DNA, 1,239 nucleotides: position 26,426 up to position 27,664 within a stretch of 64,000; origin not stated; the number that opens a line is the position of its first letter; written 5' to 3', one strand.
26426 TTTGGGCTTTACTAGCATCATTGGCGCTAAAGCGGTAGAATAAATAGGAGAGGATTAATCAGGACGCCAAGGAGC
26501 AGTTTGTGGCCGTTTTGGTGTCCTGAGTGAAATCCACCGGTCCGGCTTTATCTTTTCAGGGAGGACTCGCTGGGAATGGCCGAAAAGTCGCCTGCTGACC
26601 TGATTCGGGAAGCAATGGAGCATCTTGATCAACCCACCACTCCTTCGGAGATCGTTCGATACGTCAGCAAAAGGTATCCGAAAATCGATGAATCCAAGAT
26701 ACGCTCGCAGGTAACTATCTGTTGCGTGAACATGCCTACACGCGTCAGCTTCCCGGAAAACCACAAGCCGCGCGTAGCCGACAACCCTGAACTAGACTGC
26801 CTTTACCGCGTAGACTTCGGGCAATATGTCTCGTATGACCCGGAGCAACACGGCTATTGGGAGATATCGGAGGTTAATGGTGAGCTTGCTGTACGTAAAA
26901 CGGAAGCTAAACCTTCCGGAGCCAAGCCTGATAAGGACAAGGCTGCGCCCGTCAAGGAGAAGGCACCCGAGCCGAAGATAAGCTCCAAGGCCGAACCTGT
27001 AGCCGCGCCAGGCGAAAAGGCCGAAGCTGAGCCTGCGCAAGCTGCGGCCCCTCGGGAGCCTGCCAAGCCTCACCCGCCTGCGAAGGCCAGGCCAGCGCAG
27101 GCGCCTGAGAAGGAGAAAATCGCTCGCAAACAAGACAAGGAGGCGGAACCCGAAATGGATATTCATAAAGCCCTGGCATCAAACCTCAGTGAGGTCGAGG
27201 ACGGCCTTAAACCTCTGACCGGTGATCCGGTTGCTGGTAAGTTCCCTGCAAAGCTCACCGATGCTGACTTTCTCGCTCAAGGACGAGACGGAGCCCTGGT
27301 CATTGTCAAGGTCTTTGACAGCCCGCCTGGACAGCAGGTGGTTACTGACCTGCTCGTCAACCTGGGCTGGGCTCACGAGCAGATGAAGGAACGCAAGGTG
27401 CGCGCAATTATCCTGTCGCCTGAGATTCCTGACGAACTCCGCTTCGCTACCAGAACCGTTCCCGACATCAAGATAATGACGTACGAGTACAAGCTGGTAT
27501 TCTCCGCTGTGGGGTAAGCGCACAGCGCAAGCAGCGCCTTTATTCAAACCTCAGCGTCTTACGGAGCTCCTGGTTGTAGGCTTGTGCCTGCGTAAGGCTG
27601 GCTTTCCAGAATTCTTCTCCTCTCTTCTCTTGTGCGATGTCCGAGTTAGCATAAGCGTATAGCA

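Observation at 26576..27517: HARE-HTH N-terminal domain fused through a low-complexity K/P/A/E linker to a NucS/PD-(D/E)xK-like domain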

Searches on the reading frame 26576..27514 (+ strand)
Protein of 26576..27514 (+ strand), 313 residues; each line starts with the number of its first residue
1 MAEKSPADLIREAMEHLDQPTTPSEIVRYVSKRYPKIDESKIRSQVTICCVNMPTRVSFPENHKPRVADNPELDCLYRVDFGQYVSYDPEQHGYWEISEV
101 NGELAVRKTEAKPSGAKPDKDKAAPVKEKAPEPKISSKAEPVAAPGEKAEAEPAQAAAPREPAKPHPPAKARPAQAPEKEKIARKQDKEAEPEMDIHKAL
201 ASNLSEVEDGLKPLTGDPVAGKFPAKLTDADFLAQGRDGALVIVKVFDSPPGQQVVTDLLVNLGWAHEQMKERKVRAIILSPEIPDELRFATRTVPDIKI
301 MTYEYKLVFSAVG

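Call 3: search_protein_families(library=pfam, proteins=[window:26576-27514:+], max_evalue=10)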
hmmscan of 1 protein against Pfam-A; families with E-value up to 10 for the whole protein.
window:26576-27514:+ (313 aa): 5 families
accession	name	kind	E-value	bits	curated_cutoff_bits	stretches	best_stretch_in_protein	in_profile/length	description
PF24706.1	DUF7669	-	2.2e-12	47.5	23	1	8-85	4-74/75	Domain of unknown function (DUF7669)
PF16007.11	DUF4777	-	0.0067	17.1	34.4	1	7-47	6-45/66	Domain of unknown function (DUF4777)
PF05402.18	PqqD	-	0.044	14.6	23.4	1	14-46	23-54/67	Coenzyme PQQ synthesis protein D (PqqD)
PF13299.11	CPSF100_C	-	0.4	11.3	24.1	1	95-243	19-128/163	Cleavage and polyadenylation factor 2 C-terminal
PF09531.15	Ndc1_Nup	-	0.57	9.3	29.8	1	97-279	343-493/607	Nucleoporin protein Ndc1-Nup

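Call 4: search_protein_families(library=ncbifam, proteins=[window:26576-27514:+], max_evalue=10)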
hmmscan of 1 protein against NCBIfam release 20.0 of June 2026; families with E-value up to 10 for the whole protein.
window:26576-27514:+ (313 aa): 8 families
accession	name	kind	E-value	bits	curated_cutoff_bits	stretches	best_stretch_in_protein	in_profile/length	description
NF003270.0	PRK04247.1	equivalog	0.0091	15.1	216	1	191-287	128-219/250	endonuclease NucS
TIGR03499.1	FlhF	equivalog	0.19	11.7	174.15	1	132-234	56-154/286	flagellar biosynthesis GTPase FlhF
NF040486.1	SrfA_fam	subfamily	0.32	10.3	150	1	98-186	225-313/438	SrfA family protein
NF005846.3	PRK07764.1-6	equivalog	0.32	10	625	1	109-191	421-498/628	DNA polymerase III subunit gamma and tau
NF008975.0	PRK12323.1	equivalog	0.51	9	875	1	111-192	368-444/709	DNA polymerase III subunit gamma/tau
NF004651.0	PRK05996.1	equivalog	2.1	7.7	342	1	88-211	179-296/424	MotB family protein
NF003377.0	PRK04452.1-3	subfamily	2.7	6.8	527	1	105-196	333-412/432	acetyl-CoA decarbonylase/synthase complex subunit delta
NF008907.0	PRK12270.1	equivalog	5.1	4.6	878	1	118-204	60-144/1241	multifunctional oxoglutarate decarboxylase/oxoglutarate dehydrogenase thiamine pyrophosphate-binding subunit/dihydrolipoyllysine-residue suc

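Call 5: search_solved_structures(query=window:26576-27514:+, max_evalue=10, show_alignments=3)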
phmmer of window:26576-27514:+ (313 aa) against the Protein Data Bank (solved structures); distinct sequences matched with E-value up to 10: 3.
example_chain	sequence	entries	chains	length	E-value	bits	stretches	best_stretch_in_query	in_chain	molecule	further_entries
6xkw_Y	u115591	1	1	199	0.67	12.5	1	123-172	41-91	Cytochrome c-type cyt cy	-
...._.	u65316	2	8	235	1.1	11.8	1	54-112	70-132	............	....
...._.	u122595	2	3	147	6.7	9.2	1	128-186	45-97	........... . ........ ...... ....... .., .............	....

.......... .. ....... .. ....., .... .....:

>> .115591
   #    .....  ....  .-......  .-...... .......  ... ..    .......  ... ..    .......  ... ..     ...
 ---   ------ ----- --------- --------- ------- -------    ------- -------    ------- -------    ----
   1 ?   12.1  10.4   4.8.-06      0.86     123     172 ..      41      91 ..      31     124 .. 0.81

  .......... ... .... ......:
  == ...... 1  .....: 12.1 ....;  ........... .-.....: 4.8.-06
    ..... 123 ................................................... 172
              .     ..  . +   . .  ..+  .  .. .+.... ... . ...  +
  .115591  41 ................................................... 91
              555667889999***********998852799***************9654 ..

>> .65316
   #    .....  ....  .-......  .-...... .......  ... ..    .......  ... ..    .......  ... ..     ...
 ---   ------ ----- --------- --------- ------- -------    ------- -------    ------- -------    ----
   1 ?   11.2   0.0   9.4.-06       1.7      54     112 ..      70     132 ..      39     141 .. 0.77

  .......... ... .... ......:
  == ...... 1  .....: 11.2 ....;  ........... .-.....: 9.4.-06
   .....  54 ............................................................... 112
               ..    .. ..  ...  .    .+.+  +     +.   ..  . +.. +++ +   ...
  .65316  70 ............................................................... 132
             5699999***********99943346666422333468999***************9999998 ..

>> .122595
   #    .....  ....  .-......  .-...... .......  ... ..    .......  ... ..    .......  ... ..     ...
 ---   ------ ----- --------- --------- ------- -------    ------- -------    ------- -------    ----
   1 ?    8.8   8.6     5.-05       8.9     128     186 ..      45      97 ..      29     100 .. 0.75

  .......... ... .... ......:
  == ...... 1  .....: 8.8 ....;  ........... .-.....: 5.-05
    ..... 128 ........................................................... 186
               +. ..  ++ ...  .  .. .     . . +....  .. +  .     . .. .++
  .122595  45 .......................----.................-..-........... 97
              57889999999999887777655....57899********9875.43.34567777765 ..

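Call 6: find_homologous_proteins(query=window:26576-27514:+, max_evalue=0.001)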
Query window:26576-27514:+ (313 aa): 21 proteins with E <= 0.001 among 2564 candidates.
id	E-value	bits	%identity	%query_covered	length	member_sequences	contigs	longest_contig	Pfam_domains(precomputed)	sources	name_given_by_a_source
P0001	3.7e-202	688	100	100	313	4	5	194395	PF24706.2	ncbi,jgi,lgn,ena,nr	ncbi:hypothetical protein J7J84_04035 [bacterium]|nr:hypothetical protein [bacterium]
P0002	7.6e-166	569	82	100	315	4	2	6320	PF24706.2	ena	-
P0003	1.7e-165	568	82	100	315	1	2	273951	PF24706.2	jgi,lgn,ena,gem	-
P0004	4.9e-148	510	77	100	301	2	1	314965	PF24706.2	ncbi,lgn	-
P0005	3.6e-140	485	71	100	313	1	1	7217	PF24706.2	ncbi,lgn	-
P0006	3.3e-132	459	70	100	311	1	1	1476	PF24706.2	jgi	jgi:hypothetical protein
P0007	6.0e-100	353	54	100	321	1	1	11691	PF24706.2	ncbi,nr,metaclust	ncbi:MAG: hypothetical protein A2Y63_05535 [Candidatus Riflebacteria bacterium RBG_13_59_9]|nr:MAG: 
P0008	5.0e-95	336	52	100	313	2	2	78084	PF24706.2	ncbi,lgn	-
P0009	2.3e-94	334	55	100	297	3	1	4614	PF24706.2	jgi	-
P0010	3.5e-94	334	54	100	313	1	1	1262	PF24706.2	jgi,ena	-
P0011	1.5e-91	325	52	100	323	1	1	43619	PF24706.2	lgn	-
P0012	2.8e-90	321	51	100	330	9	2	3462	PF24706.2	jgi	jgi:hypothetical protein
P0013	2.9e-90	321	52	100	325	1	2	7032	PF24706.2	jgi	jgi:hypothetical protein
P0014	2.0e-89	318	49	100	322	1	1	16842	PF24706.2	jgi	jgi:hypothetical protein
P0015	2.5e-89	318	48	100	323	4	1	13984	PF24706.2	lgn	-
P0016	9.0e-89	316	50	100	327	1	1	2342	PF24706.2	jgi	jgi:hypothetical protein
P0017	2.7e-88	314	50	100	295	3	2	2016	PF24706.2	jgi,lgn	-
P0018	1.2e-87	312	46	100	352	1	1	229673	PF24706.2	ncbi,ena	-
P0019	4.2e-85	304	49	100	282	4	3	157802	PF24706.2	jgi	-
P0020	6.7e-50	188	38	96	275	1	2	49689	PF24706.2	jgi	-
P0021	1.8e-46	177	71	36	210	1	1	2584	PF24706.2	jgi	jgi:hypothetical protein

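Call 14: find_encoding_contigs(protein=P0007, flank=6000, max_places=3)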
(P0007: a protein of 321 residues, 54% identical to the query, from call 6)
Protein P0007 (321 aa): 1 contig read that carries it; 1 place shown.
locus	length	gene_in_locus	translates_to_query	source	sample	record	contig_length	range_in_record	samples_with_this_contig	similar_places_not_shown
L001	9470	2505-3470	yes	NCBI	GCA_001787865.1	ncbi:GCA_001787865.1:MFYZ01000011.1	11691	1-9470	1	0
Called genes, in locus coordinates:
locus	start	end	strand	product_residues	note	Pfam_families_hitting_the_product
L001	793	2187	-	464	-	PF01134:GIDA, PF02737:3HCDH_N (faint), PF03486:HI0933_like (faint), PF07992:Pyr_redox_2, PF12831:FAD_oxidored (weak), PF13738:Pyr_redox_3 (faint), PF00070:Pyr_redox, PF02852:Pyr_redox_dim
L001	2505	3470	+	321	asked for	PF24706:DUF7669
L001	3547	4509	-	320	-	PF00215:OMPdecase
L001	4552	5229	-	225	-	PF00814:TsaD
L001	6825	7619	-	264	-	PF10418:DHODB_Fe-S_bind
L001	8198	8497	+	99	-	PF13187:Fer4_9 (faint), PF14697:Fer4_21 (faint), PF13484:Fer4_16 (faint), PF12797:Fer4_2 (faint), PF12837:Fer4_6 (faint), PF00037:Fer4 (weak), PF12800:Fer4_4 (faint), PF12838:Fer4_7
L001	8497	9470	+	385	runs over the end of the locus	PF01855:POR_N, PF02780:Transketolase_C, PF17147:PFOR_II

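Call 15: find_encoding_contigs(protein=P0018, flank=6000, max_places=3)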
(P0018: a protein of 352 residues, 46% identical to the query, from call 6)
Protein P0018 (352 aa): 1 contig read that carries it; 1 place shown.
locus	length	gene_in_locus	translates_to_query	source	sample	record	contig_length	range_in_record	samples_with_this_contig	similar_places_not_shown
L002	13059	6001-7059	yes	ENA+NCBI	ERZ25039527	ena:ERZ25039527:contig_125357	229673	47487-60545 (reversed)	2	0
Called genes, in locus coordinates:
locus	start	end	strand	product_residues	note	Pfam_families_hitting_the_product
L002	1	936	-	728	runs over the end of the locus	PF00270:DEAD (faint)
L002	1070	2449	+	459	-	PF00875:DNA_photolyase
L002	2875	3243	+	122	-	-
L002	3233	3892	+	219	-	-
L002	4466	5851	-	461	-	PF00890:FAD_binding_2 (weak), PF01134:GIDA, PF03486:HI0933_like (faint), PF07992:Pyr_redox_2, PF12831:FAD_oxidored (weak), PF13738:Pyr_redox_3 (weak), PF00070:Pyr_redox, PF02852:Pyr_redox_dim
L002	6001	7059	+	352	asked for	PF24706:DUF7669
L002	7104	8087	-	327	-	PF00215:OMPdecase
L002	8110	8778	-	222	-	PF00814:TsaD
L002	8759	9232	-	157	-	PF02367:TsaE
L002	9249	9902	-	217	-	PF00175:NAD_binding_1 (weak), PF10418:DHODB_Fe-S_bind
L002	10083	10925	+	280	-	PF12705:PDDEXK_1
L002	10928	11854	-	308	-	-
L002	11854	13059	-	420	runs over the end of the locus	PF08668:HDOD (faint), PF01966:HD, PF13487:HD_5, PF01966:HD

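Call 16: find_encoding_contigs(protein=P0020, flank=6000, max_places=3)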
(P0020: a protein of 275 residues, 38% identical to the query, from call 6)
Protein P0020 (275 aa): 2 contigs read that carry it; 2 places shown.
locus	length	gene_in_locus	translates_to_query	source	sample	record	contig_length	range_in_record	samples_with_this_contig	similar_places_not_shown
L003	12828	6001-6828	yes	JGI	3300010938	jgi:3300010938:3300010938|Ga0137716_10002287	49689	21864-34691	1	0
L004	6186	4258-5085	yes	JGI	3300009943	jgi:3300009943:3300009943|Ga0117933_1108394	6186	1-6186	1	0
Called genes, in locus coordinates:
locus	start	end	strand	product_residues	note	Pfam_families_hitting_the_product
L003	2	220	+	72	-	-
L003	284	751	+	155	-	PF01592:NifU_N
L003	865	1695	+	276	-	PF00590:TP_methylase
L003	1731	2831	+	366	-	PF25174:Beta-prop_THOC3 (faint), PF23414:Beta-prop_EML_2 (faint)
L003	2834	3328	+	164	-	-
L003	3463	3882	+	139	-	PF14446:Prok-RING_1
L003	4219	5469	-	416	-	PF02812:ELFV_dehydrog_N, PF00208:ELFV_dehydrog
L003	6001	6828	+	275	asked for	PF24706:DUF7669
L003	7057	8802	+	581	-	PF13487:HD_5, PF01966:HD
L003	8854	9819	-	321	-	PF01012:ETF, PF00766:ETF_alpha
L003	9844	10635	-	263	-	PF01012:ETF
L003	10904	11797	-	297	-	PF03193:RsgA_GTPase (faint), PF01926:MMR_HSR1, PF02421:FeoB_N (weak)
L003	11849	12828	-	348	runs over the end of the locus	PF00578:AhpC-TSA, PF08534:Redoxin, PF13905:Thioredoxin_8 (weak), PF17991:Thioredoxin_10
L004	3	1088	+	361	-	?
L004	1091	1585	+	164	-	-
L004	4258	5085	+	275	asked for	PF24706:DUF7669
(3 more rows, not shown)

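Call 17: find_encoding_contigs(protein=P0019, flank=6000, max_places=3)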
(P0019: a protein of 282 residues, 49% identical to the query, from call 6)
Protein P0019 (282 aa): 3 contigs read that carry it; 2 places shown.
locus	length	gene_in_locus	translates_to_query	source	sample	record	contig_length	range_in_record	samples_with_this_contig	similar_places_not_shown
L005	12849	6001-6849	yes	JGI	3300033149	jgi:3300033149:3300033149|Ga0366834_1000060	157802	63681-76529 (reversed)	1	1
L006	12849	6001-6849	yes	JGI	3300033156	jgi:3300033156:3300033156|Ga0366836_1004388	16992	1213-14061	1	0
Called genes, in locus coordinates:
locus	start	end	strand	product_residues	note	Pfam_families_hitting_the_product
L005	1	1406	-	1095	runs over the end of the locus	PF02811:PHP, PF07733:DNA_pol3_alpha, PF17657:DNA_pol3_finger, PF14579:HHH_6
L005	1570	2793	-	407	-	PF04055:Radical_SAM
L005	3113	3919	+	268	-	PF01008:IF-2B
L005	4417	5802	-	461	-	PF00890:FAD_binding_2 (weak), PF01134:GIDA, PF03486:HI0933_like (faint), PF07992:Pyr_redox_2, PF12831:FAD_oxidored, PF13450:NAD_binding_8 (faint), PF00070:Pyr_redox, PF02852:Pyr_redox_dim, +1 more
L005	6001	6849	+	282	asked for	PF24706:DUF7669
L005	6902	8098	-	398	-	PF00579:tRNA-synt_1b, PF22421:SYY_C-terminal (weak), PF01479:S4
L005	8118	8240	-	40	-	-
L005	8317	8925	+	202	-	-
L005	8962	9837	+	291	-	-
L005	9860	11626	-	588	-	PF01590:GAF, PF13185:GAF_2, PF13492:GAF_3, PF00990:GGDEF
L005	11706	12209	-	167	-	PF01035:DNA_binding_1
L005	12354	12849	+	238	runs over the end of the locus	PF01479:S4, PF00849:PseudoU_synth_2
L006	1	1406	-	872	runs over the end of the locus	?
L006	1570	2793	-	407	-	PF04055:Radical_SAM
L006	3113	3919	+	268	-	PF01008:IF-2B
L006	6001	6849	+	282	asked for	PF24706:DUF7669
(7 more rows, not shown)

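Call 25: predict_structure(alignment_id=A1)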
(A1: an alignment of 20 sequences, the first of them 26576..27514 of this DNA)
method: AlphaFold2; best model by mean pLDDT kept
length: 313 residues; sequences in the alignment: 20
mean_pLDDT: 73.5   pTM: 0.40
mean pLDDT of the five models: 73.5, 72.3, 69.8, 68.8, 68.0
residues with pLDDT >= 90: 110; 70-90: 101; 50-70: 21; < 50: 81
segments of 3 or more residues with pLDDT < 50: 114-193
pLDDT, mean of each block of 10 residues (from residue 1): 78 93 94 90 93 93 91 92 91 93 89 42 36 30 36 39 40 37 35 58 78 80 84 88 89 90 89 87 89 87 72 62
secondary structure, 60 per line:
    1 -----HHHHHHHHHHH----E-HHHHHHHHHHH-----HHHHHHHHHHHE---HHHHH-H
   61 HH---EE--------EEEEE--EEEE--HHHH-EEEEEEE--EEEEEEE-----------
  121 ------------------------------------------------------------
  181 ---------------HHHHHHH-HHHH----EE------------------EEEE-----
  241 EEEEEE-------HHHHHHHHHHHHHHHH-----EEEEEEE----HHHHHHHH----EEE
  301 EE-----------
elements in order: H6-16 H23-33 H39-49 H54-58 E76-80 E83-86 H89-92 E94-100 E103-109 H196-202 H204-207 E232-235 E241-246 H254-269 E275-281 H286-293 E298-302

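Call 28: fold_search(model_id=the predicted structure, library=pdb)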
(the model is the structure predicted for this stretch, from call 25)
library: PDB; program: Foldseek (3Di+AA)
matches with E <= 10: 798; with E <= 0.001: 3
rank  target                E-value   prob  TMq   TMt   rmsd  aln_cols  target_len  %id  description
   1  5gke_A                5.8e-05  1.00  0.28  0.35   5.7       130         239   18  Structure of EndoMS-dsDNA1 complex (released 2016-11-02)
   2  2vld_A                1.5e-04  1.00  0.28  0.38   7.2       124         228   18  crystal structure of a repair endonuclease from Pyrococcus abyssi (released 2009-05-19)
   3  2vld_B                1.6e-04  1.00  0.28  0.38   7.0       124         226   18  crystal structure of a repair endonuclease from Pyrococcus abyssi (released 2009-05-19)
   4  5gkj_B                1.2e-03  1.00  0.29  0.39   3.4       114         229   17  Structure of EndoMS in apo form (released 2016-11-02)
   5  5gkj_A                2.0e-03  1.00  0.28  0.40   2.5       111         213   18  Structure of EndoMS in apo form (released 2016-11-02)
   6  7eu0_E                1.0e-02  0.95  0.17  0.25   6.5        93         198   12  The cryo-EM structure of A. thaliana Pol IV-RDR2 backtracked complex (released 2021-12-29)
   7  3qoc_C                3.6e-02  0.33  0.14  0.25   9.5       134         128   12  Crystal structure of N-terminal domain (Creatinase/Prolidase like domain) of putative metallopeptidase from Corynebact (released 2011-03-23)
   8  5lhc_A                4.4e-02  0.90  0.18  0.10   4.1        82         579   15  The structure of D456A mutant of Nt.BspD6I nicking endonuclease at 0.24 nm resolution . (released 2017-08-16)
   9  7fee                  5.0e-02  0.72  0.17  0.12   7.2       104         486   19  Crystal structure of the allosteric modulator ZCZ011 binding to CP55940-bound cannabinoid receptor 1 (released 2022-06-15)
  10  6xl1_A                5.3e-02  0.92  0.18  0.15   3.9        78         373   17  crystal structure of cA4-activated Card1(D294N) (released 2020-12-30)
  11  6wxw_A                6.0e-02  0.97  0.19  0.16   3.1        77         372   17  crystal structure of apo Card1 (released 2020-12-30)
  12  8q3b_E                6.4e-02  0.57  0.15  0.20   5.7        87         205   17  The closed state of the ASFV apo-RNA polymerase (released 2024-02-14)
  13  6qnz_A                7.2e-02  0.85  0.18  0.11   4.0        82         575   16  Crystal structure of the site-specific DNA nickase N.BspD6I E418A Mutant (released 2020-03-04)
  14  2zyz_C                7.7e-02  0.84  0.19  0.47   4.7        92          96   17  Pyrobaculum aerophilum splicing endonuclease (released 2009-06-23)
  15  1wtd_B                7.7e-02  0.80  0.21  0.24   5.6       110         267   11  Crystal structure of type II restrcition endonuclease, EcoO109I DNA-free form (released 2004-12-14)
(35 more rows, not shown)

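Call 32: find_related_loci(query=A1, collection=genome_contigs, flank=6000)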
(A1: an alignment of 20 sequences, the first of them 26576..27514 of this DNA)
Query A1 (313 aa) in genome_contigs; peptide patterns used: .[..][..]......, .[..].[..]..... (x = any residue, [..] = any of these).
27 stretches matched a pattern; 6 encode a relative of the query (tblastn E <= 1e-3); 6 distinct loci.
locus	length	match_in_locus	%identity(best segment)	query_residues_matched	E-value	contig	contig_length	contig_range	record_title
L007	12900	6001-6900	77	1-312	2e-159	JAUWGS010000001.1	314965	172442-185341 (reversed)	MAG: Planctomycetales bacterium isolate CSMAG_2248 CSMAG_2248_k141_2884004_length_314965_cov_34.9952, whole genome shotg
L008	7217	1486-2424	71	1-313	9e-142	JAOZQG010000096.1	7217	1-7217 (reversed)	MAG: bacterium isolate GMC4.metabat2.94 GMC4_17924_length_7217_cov_7.867076, whole genome shotgun sequence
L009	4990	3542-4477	52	1-312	6e-103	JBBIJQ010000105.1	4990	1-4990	MAG: Planctomycetales bacterium isolate QNS170220_bin_166 NODE_13636_length_4990_cov_4.008308, whole genome shotgun sequ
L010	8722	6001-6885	50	1-312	9e-98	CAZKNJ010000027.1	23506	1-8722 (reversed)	MAG TPA_asm: uncultured Planctomycetales bacterium isolate binchicken_co163_352 genome assembly, contig: NODE_3184_lengt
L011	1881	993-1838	49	1-312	5e-99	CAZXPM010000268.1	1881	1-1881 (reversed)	MAG TPA_asm: uncultured Planctomycetales bacterium isolate binchicken_co355_82 genome assembly, contig: NODE_84404_lengt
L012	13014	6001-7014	46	1-312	1e-89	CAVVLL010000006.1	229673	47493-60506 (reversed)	MAG: uncultured bacterium isolate MFD04716.bin.2.297 genome assembly, contig: contig_125357, whole genome shotgun sequen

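Call 80: search_protein_families(library=padloc, proteins=[window:26576-27514:+, P0020], max_evalue=0.01)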
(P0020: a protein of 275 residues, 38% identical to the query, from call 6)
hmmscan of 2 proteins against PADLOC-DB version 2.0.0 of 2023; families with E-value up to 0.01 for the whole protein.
window:26576-27514:+ (313 aa): 1 family
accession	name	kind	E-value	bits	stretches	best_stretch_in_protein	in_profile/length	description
PDLC04824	PDC-S02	-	0.0029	14.8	1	216-306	209-302/308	-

P0020 (275 aa): 2 families
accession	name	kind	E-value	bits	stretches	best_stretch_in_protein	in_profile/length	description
PDLC04824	PDC-S02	-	6.3e-10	36.7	1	171-274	202-307/308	-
PDLC04799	PDC-S02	-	1.2e-08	32.4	1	149-272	178-305/308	-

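Call 81: search_protein_families(library=phrogs, proteins=[window:26576-27514:+, P0020], max_evalue=0.01)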
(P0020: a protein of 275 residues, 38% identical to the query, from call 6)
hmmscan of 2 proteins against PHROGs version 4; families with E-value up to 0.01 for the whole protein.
window:26576-27514:+ (313 aa): 0 families

P0020 (275 aa): 0 families
